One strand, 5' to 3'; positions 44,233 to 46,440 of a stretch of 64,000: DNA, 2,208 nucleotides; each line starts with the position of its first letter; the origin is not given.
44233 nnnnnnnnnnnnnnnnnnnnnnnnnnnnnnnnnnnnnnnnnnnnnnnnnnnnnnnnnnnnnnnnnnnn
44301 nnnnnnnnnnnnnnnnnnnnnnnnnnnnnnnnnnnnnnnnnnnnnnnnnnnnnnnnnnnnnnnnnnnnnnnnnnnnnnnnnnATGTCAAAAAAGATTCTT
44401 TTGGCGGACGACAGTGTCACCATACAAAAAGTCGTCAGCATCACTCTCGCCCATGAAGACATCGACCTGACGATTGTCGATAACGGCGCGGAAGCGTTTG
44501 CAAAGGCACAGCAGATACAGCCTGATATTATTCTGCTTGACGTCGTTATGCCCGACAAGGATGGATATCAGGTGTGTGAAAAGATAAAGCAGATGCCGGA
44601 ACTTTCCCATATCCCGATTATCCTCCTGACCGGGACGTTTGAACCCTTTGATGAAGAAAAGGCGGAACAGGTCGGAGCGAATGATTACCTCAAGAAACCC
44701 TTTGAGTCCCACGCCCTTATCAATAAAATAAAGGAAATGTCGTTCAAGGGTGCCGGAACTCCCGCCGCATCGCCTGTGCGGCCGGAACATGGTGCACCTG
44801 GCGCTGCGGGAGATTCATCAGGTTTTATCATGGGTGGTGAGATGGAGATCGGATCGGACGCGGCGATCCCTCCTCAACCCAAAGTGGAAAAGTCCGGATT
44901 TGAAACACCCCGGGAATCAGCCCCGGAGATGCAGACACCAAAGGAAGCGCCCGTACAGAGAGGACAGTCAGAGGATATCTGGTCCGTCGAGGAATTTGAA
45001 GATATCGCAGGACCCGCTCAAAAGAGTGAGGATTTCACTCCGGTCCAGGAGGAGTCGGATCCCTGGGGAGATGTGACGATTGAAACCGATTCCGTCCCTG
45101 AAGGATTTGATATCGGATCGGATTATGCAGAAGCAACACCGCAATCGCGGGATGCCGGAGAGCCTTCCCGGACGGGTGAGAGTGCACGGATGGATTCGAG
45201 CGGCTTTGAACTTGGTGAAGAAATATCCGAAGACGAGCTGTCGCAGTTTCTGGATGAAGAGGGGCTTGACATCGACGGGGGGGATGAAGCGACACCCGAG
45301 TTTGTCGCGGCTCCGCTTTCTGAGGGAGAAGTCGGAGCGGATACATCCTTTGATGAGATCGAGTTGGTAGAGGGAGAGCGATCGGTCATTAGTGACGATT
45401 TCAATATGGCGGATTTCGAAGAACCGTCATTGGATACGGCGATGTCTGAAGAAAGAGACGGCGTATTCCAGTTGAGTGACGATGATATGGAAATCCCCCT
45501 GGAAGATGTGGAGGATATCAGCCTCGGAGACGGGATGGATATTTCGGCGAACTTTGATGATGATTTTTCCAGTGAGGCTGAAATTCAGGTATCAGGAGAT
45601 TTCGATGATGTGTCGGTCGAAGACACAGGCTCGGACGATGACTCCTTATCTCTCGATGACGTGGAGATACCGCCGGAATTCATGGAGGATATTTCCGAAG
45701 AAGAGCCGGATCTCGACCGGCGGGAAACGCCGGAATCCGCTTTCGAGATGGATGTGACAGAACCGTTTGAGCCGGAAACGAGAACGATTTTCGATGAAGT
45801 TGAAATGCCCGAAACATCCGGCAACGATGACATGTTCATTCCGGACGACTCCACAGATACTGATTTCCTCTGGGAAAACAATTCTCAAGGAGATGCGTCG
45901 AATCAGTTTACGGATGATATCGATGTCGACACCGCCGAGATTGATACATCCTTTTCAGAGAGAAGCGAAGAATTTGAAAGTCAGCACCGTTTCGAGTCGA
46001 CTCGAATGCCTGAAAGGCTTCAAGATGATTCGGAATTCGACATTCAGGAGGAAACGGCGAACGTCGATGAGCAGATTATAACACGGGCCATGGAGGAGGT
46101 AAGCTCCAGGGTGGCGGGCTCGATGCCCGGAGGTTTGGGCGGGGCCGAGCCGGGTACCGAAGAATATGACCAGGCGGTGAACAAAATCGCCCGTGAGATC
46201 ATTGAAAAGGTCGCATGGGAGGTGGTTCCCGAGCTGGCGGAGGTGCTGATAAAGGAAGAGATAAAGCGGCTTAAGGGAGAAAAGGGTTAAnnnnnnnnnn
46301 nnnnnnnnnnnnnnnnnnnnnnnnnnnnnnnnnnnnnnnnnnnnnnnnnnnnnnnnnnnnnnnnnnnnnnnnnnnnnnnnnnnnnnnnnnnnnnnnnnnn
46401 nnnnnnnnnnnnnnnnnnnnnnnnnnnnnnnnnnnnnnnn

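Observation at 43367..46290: RomR-like response regulator (REC + ~450-residue acidic disordered region with repeated motifs + conserved C-terminal helix) preceded by two CheW-like genes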

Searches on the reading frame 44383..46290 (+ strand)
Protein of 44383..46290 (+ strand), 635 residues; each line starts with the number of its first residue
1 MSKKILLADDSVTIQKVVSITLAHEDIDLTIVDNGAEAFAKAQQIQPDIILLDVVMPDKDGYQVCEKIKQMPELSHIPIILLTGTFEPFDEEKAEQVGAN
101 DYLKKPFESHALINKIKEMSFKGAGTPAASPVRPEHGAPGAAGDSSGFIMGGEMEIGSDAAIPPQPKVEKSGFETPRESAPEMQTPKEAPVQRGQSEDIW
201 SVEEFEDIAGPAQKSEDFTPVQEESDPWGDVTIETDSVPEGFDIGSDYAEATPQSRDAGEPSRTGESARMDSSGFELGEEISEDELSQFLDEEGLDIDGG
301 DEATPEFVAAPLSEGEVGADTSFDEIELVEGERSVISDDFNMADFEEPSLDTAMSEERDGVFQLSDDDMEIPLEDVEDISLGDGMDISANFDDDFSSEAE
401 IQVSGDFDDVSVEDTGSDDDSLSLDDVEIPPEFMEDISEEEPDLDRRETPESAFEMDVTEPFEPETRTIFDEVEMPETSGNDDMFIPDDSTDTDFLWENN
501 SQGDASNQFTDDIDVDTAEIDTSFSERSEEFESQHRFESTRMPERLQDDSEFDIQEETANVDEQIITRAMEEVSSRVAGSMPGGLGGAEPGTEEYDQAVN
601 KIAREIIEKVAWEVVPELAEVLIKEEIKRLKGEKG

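Call 3: search_protein_families(library=pfam, proteins=[window:44383-46290:+], max_evalue=0.1)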
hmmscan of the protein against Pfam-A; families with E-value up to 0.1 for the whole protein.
window:44383-46290:+ (635 aa): 2 families
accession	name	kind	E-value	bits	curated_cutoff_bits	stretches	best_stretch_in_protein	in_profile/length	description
PF00072.30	Response_reg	-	1.3e-24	86.9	30.2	1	5-117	1-111/111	Response regulator receiver domain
PF19674.4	DUF6177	-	0.059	12.9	25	1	528-598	99-167/330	Family of unknown function (DUF6177)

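Call 4: search_protein_families(library=ncbifam, proteins=[window:44383-46290:+], max_evalue=0.1)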
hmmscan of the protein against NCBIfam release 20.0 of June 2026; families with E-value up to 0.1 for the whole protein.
window:44383-46290:+ (635 aa): 99 families (the best 25 are shown)
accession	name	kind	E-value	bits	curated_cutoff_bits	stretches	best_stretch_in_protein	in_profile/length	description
NF007135.0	PRK09581.1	equivalog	8.2e-26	90.8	474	1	1-119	1-119/457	PleD family two-component system response regulator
NF040689.1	MtrAB_MtrA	equivalog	1.5e-23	83.3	300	1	5-117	1-110/219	MtrAB system response regulator MtrA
NF045944.1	ResRegRpaBCyano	equivalog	2.9e-22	79.2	330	1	6-118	1-110/229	response regulator transcription factor RpaB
TIGR02154.1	PhoB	equivalog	6.7e-22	77.9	296.2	1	1-118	1-118/226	phosphate regulon transcriptional regulator PhoB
NF040534.1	resp_reg_YycF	equivalog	6.2e-20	71.4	340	1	3-117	1-112/231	response regulator YycF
NF008296.0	PRK11083.1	equivalog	1.9e-18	66.7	273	1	2-118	3-116/228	two-component system response regulator CreB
NF041733.1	resp_reg_CseB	equivalog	4.3e-18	65.5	350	1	4-119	2-114/228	two-component system response regulator CseB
NF041209.1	resp_regPieR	equivalog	8.9e-18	64.7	450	1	4-124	2-119/231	two component system response regulator PieR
NF008318.0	PRK11107.1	equivalog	2.6e-17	62.2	890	1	4-120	669-785/920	two-component sensor histidine kinase BarA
NF033117.2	vanR_ACDEGLN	exception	7.7e-17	61.6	350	1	5-117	1-110/226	VanR-ABDEGLN family response regulator transcription factor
NF045991.1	RespRegCtrARhodob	equivalog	8.8e-17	61.6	350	1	4-122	2-118/224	response regulator transcription factor CtrA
NF033120.0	vanR_FM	exception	9e-17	61.5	460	1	4-116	5-114/231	vancomycin resistance response regulator transcription factor, VanR-F/VanR-M family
NF041866.1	EpsW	equivalog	2e-16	59.8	200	1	4-119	7-124/131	exopolysaccharide biosynthesis response regulator EpsW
NF011874.0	PRK15347.1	equivalog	3.6e-16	58.4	852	1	4-116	692-806/921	two component system sensor kinase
NF053854.1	RespRegPhoBBctds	equivalog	5.1e-16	58.7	270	1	5-118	1-113/225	two-component system response regulator PhoB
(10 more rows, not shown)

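Call 8: find_homologous_proteins(query=window:44383-46290:+, max_evalue=0.00001)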
Query window:44383-46290:+ (635 aa): 2418 proteins with E <= 0.00001 among 8000 candidates; the best 120 are listed.
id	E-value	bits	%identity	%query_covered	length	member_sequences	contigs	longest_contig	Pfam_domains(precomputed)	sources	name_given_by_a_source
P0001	0.0e+0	1361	100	100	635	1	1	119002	PF00072.31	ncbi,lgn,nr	ncbi:MAG: response regulator [Deltaproteobacteria bacterium]|nr:response regulator [Candidatus Zymog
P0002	1.1e-252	858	67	100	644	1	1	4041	PF00072.31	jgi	-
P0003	1.0e-249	849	66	100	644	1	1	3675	PF00072.31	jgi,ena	-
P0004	2.6e-243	827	67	100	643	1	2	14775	PF00072.31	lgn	-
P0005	1.4e-242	825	67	100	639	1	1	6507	PF00072.31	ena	-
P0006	7.2e-220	750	61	100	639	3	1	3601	PF00072.31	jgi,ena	-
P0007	1.3e-213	729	60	100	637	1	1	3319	PF00072.31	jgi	jgi:CheY-like chemotaxis protein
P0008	6.6e-85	304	51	47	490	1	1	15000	PF00072.31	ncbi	-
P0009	4.2e-79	285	51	47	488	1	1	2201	PF00072.31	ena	-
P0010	1.3e-76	277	49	47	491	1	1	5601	PF00072.31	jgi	jgi:CheY-like chemotaxis protein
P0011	6.9e-76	275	48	47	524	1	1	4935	PF00072.31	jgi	-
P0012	1.8e-75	273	48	50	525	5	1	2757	PF00072.31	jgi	jgi:DNA-binding response OmpR family regulator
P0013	2.7e-74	269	49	47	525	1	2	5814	PF00072.31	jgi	jgi:CheY-like chemotaxis protein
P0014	3.7e-74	269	46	60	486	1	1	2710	PF00072.31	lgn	-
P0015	1.1e-72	264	48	49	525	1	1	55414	PF00072.31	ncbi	-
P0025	2.1e-68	250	42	57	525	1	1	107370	PF00072.31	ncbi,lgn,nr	ncbi:MAG: response regulator [Deltaproteobacteria bacterium]|nr:response regulator [Candidatus Zymog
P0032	5.1e-56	209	42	45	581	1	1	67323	PF00072.31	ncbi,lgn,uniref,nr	ncbi:MAG: response regulator [Deltaproteobacteria bacterium]|uniref:Response regulator n=1 Tax=Candi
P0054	1.3e-45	175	52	20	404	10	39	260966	PF00072.31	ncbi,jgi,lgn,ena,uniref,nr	ncbi:response regulator [Geobacter anodireducens]|uniref:Response regulator n=1 Tax=Geobacter anodir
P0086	2.4e-43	167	53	20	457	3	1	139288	PF00072.31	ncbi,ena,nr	ncbi:MAG TPA: response regulator [Vicinamibacteria bacterium]|nr:response regulator [Vicinamibacteri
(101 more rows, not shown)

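Call 13: search_solved_structures(query=window:44383-46290:+, max_evalue=1e-10)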
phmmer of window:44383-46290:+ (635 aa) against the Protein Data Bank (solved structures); distinct sequences matched with E-value up to 1e-10: 54.
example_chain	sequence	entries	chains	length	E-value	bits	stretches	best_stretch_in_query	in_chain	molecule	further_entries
3dge_C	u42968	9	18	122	6e-21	78.1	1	1-119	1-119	Response regulator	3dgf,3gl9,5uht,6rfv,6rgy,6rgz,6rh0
6azr_B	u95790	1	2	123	6.1e-21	78.1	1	1-119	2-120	Chemotaxis regulator-transmits chemoreceptor signals to flagelllar motor components CheY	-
4ja2_A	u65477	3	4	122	8.3e-21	77.6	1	1-119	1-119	Response regulator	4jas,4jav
9lbr_A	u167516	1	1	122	4e-20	75.4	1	1-119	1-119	Response regulator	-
6rh1_C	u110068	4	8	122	7.4e-20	74.5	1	1-119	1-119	Response regulator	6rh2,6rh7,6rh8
8fk2_A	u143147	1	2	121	1.7e-19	73.3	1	3-117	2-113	Putative response regulator CovR VicR-like protein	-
3f6p_A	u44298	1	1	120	3.9e-19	72.1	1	1-117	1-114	Transcriptional regulatory protein yycF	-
2zwm_A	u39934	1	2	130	4.4e-19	71.9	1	1-117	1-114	Transcriptional regulatory protein yycF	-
1mvo_A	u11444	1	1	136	8.9e-19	70.9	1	1-118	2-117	PhoP response regulator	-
9g85_A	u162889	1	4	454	1.1e-18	70.7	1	1-119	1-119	Response regulator PleD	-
2wb4_A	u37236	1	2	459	1.1e-18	70.6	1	1-119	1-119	DIGUANYLATE CYCLASE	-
9g86_A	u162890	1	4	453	3.3e-18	69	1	3-119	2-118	Response regulator PleD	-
1w25_A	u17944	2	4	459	3.5e-18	69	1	3-119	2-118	STALKED-CELL DIFFERENTIATION CONTROLLING PROTEIN | RESPONSE REGULATOR PLED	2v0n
9dvt_R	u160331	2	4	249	2.7e-17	66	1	2-119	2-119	DNA-binding dual master transcriptional regulator RpaA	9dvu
1nxo_A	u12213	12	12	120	1.2e-16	63.9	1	3-119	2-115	DNA-binding response regulator | Response regulator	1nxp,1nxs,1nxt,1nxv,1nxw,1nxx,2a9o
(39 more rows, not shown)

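Call 21: find_encoding_contigs(protein=P0001, flank=10000, max_places=2)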
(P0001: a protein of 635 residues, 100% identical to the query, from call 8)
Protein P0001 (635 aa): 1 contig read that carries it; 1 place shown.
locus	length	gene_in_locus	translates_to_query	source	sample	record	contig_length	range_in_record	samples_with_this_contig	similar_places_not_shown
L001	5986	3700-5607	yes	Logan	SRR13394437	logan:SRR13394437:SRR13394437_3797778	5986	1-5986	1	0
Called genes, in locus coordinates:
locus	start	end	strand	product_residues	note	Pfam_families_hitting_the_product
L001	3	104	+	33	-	?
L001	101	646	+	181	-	PF09835:DUF2062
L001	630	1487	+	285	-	PF00398:RrnaAD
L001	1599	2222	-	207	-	PF13483:Lactamase_B_3, PF12706:Lactamase_B_2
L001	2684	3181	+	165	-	PF01584:CheW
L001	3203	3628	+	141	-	PF01584:CheW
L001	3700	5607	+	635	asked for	PF00072:Response_reg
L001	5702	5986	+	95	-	?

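Call 22: find_encoding_contigs(protein=P0054, flank=6000, max_places=2)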
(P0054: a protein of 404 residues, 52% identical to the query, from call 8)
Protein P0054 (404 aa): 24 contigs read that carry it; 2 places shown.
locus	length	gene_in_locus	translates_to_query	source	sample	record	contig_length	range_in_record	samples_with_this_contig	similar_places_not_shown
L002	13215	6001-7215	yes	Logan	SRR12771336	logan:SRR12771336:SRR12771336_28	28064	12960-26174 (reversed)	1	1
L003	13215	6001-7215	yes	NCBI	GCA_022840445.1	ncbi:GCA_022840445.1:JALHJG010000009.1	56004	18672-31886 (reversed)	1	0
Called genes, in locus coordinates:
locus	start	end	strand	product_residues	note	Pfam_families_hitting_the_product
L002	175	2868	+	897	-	PF07517:SecA_DEAD, PF01043:SecA_PP_bind, PF21090:P-loop_SecA, PF07516:SecA_SW, PF02810:SEC-C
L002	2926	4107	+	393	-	PF01960:ArgJ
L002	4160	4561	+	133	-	PF11141:DUF2914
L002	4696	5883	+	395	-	PF00144:Beta-lactamase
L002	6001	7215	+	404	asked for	PF00072:Response_reg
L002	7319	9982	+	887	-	PF00133:tRNA-synt_1, PF01406:tRNA-synt_1e (faint), PF09334:tRNA-synt_1g, PF13603:tRNA-synt_1_2 (weak), PF09334:tRNA-synt_1g (weak), PF08264:Anticodon_1, PF10458:Val_tRNA-synt_C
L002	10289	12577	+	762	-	PF01590:GAF, PF13185:GAF_2, PF08448:PAS_4, PF00990:GGDEF, PF00563:EAL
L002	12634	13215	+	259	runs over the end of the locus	PF06750:A24_N_bact, PF01478:Peptidase_A24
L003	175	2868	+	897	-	PF07517:SecA_DEAD, PF01043:SecA_PP_bind, PF21090:P-loop_SecA, PF07516:SecA_SW, PF02810:SEC-C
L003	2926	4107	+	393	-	PF01960:ArgJ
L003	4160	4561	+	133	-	PF11141:DUF2914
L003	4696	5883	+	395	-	PF00144:Beta-lactamase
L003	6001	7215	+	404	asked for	PF00072:Response_reg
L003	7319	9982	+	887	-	PF00133:tRNA-synt_1, PF01406:tRNA-synt_1e (faint), PF09334:tRNA-synt_1g, PF13603:tRNA-synt_1_2 (weak), PF09334:tRNA-synt_1g (weak), PF08264:Anticodon_1, PF10458:Val_tRNA-synt_C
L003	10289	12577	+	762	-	PF01590:GAF, PF13185:GAF_2, PF08448:PAS_4, PF00990:GGDEF, PF00563:EAL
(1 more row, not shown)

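Call 23: find_encoding_contigs(protein=P0025, flank=6000, max_places=1)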
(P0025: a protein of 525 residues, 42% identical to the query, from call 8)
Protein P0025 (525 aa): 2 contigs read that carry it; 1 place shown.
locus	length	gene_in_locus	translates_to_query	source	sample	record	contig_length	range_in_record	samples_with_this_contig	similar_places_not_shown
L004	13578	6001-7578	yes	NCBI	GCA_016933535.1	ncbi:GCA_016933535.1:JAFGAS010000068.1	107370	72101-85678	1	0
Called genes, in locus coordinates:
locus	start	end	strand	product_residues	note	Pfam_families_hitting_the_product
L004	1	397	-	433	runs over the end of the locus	PF13742:tRNA_anti_2, PF01336:tRNA_anti-codon (faint), PF02601:Exonuc_VII_L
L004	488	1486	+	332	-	PF00814:TsaD, PF22521:HypF_C_2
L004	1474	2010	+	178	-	PF09835:DUF2062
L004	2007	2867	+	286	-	PF00398:RrnaAD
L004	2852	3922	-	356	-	PF03403:PAF-AH_p_II, PF12740:PETase (faint)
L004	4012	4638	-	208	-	PF13483:Lactamase_B_3, PF12706:Lactamase_B_2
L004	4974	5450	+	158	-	PF01584:CheW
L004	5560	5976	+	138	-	PF01584:CheW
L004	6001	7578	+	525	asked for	PF00072:Response_reg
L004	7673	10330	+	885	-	PF00133:tRNA-synt_1, PF09334:tRNA-synt_1g, PF13603:tRNA-synt_1_2, PF09334:tRNA-synt_1g, PF08264:Anticodon_1, PF10458:Val_tRNA-synt_C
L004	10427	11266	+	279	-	PF02749:QRPTase_N, PF01729:QRPTase_C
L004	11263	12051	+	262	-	PF03099:BPL_LplA_LipB, PF02237:BPL_C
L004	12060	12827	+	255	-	PF03309:Pan_kinase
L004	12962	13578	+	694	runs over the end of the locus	PF00009:GTP_EFTU, PF01926:MMR_HSR1 (faint), PF03144:GTP_EFTU_D2, PF22042:EF-G_D2, PF14492:EFG_III, PF03764:EFG_IV, PF00679:EFG_C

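Call 24: find_encoding_contigs(protein=P0032, flank=6000, max_places=1)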
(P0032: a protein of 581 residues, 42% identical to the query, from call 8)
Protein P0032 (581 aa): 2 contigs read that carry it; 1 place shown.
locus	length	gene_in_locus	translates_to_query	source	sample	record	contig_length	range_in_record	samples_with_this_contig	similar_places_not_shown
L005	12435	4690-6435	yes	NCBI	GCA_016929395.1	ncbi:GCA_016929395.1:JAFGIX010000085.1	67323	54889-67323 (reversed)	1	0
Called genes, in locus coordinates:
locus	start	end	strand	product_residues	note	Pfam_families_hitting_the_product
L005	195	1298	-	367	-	PF03372:Exo_endo_phos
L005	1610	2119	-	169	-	PF13431:TPR_17, PF00515:TPR_1, PF07719:TPR_2, PF13181:TPR_8, PF13414:TPR_11, PF00515:TPR_1, PF07719:TPR_2, PF13414:TPR_11, +9 more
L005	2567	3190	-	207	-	PF13483:Lactamase_B_3, PF12706:Lactamase_B_2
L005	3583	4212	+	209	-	PF01584:CheW (faint)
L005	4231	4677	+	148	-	PF01584:CheW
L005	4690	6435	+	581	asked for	PF00072:Response_reg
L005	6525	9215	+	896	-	PF00133:tRNA-synt_1, PF09334:tRNA-synt_1g, PF13603:tRNA-synt_1_2, PF09334:tRNA-synt_1g (weak), PF08264:Anticodon_1, PF10458:Val_tRNA-synt_C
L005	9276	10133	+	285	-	PF02749:QRPTase_N, PF01729:QRPTase_C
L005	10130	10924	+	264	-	PF03099:BPL_LplA_LipB, PF16917:BPL_LplA_LipB_2, PF02237:BPL_C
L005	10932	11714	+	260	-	PF03309:Pan_kinase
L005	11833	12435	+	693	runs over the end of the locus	PF00009:GTP_EFTU, PF03144:GTP_EFTU_D2, PF22042:EF-G_D2, PF14492:EFG_III, PF03764:EFG_IV, PF00679:EFG_C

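Call 25: find_encoding_contigs(protein=P0086, flank=6000, max_places=1)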
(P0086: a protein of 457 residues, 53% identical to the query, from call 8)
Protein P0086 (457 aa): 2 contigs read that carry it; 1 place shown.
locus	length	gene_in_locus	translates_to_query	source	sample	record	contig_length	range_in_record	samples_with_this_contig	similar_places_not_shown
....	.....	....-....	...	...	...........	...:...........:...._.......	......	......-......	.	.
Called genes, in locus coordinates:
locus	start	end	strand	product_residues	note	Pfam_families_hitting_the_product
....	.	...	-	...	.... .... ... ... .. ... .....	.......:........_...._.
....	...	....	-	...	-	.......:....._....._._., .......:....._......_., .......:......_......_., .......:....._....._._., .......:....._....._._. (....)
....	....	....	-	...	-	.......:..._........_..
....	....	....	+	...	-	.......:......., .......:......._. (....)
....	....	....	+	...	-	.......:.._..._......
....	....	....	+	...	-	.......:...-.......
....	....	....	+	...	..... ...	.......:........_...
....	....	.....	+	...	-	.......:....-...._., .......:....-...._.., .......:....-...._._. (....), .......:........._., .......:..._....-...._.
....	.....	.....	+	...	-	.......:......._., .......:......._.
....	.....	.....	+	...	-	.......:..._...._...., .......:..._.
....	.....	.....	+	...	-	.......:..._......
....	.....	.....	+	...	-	-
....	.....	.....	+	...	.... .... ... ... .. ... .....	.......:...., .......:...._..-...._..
